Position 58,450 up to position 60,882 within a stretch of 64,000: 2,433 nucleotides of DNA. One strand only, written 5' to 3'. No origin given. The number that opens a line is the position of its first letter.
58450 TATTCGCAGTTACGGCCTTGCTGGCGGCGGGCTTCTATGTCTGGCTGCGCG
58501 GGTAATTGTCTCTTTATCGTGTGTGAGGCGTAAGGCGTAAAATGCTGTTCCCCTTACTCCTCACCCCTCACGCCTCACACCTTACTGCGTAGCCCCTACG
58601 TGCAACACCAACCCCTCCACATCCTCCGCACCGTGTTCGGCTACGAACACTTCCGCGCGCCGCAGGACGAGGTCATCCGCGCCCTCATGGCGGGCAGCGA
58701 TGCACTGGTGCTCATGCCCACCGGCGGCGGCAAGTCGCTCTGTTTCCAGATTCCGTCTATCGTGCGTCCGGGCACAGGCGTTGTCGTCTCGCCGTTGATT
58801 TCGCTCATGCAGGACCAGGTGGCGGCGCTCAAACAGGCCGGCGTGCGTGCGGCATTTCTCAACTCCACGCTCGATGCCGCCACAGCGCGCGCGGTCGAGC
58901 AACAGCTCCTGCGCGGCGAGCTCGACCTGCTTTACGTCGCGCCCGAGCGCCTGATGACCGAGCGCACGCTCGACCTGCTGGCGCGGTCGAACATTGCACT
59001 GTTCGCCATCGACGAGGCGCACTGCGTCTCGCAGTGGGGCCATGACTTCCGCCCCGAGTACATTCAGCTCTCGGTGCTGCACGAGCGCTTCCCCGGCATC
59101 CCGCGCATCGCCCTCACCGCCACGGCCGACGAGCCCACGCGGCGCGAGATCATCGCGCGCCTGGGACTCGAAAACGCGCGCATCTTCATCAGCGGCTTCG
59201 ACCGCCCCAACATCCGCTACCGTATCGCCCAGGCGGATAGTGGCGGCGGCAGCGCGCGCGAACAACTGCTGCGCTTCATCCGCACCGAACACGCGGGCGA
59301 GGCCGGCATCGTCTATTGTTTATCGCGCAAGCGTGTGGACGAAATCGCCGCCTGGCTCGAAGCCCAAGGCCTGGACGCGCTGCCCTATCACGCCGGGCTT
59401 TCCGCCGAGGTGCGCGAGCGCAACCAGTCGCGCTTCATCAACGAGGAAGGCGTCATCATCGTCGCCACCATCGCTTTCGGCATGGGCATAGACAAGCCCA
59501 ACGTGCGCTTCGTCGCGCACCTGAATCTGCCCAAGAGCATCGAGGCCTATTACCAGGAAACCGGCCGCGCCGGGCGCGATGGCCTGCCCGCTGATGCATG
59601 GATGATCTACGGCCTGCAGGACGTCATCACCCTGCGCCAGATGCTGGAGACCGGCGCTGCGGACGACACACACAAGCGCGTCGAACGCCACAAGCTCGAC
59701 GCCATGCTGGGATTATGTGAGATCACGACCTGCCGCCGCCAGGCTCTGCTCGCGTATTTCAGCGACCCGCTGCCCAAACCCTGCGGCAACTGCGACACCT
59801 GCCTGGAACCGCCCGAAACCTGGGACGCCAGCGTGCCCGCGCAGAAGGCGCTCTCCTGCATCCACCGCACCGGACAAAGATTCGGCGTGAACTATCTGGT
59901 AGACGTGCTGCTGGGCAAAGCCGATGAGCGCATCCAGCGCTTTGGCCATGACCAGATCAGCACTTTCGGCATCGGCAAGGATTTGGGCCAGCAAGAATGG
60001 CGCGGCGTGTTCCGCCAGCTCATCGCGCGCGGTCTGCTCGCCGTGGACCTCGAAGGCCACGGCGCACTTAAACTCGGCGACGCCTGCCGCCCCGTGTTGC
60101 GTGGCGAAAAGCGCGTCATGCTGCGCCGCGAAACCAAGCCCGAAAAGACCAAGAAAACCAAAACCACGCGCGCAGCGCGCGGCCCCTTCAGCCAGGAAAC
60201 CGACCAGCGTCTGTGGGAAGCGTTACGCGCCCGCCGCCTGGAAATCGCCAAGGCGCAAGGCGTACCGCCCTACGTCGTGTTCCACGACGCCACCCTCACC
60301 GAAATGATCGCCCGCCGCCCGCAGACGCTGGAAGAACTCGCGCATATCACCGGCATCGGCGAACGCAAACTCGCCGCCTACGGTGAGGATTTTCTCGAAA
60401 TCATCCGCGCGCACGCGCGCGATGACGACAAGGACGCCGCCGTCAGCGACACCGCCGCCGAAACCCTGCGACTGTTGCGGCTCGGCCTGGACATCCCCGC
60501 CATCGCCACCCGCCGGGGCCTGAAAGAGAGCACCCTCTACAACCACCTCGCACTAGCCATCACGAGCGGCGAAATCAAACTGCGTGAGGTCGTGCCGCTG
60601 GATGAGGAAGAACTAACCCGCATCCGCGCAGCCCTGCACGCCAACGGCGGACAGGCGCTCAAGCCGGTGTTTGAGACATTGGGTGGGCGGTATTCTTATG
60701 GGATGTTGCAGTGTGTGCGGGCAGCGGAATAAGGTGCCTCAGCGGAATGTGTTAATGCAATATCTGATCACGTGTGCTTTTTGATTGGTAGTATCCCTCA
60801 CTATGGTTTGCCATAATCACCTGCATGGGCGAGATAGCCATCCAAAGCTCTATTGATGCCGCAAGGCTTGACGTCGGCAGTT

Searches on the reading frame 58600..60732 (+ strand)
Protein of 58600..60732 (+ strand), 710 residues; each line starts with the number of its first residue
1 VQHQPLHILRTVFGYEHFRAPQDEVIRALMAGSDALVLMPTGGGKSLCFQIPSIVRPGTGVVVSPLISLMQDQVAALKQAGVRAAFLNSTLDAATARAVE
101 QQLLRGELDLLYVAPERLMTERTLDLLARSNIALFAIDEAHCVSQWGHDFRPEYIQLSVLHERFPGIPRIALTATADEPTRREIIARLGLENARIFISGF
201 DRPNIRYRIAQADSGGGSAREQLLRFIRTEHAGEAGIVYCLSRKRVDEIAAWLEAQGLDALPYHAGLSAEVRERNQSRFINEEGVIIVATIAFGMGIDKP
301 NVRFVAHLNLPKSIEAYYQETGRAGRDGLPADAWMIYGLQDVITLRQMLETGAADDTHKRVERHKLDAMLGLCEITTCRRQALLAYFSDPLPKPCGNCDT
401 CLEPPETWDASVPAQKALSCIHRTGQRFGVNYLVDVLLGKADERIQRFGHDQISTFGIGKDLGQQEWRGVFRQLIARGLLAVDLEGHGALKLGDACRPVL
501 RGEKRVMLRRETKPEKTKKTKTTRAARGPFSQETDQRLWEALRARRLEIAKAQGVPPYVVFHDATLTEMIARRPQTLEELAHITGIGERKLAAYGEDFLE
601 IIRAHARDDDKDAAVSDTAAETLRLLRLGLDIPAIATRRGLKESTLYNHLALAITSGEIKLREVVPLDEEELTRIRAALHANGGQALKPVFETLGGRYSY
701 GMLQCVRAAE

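Call 41: search_protein_families(library=ncbifam, proteins=[window:58600-60732:+], max_evalue=1e-10)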
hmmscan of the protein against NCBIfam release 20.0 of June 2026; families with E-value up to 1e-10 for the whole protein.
window:58600-60732:+ (710 aa): 10 families
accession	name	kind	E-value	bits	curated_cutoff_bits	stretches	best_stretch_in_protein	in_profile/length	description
TIGR01389.1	recQ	equivalog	5.4e-246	817.7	640.2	1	7-604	3-590/591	DNA helicase RecQ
NF008279.0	PRK11057.1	equivalog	9.3e-216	717.9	1015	1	5-610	13-607/608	ATP-dependent DNA helicase RecQ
TIGR00614.1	recQ_fam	subfamily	4.2e-159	530.3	219.8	1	8-461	2-469/470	RecQ family ATP-dependent DNA helicase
NF041063.1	DpdF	equivalog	6.1e-58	197.1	550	1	8-348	130-493/813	protein DpdF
NF053631.1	RNA_helic_CshA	equivalog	1.4e-15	57.1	646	1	223-347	228-351/434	degradosome RNA helicase CshA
NF008394.0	PRK11192.1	equivalog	3.5e-14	52.5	507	1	14-329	22-343/441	ATP-dependent RNA helicase SrmB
NF008744.0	PRK11776.1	equivalog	5.3e-14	51.6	524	1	13-355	22-364/460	ATP-dependent RNA helicase DbpA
TIGR04121.1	DEXH_lig_assoc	equivalog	1.3e-12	46.3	850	1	20-325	16-344/804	ligase-associated DNA damage response DEXH box helicase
NF053711.1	RNA_heli_RhlE1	exception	1.7e-12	46.9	750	1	11-342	17-353/434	RNA helicase RhlE1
NF008642.0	PRK11634.1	equivalog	6.2e-12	44.7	989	1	12-333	23-345/628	DEAD/DEAH family ATP-dependent RNA helicase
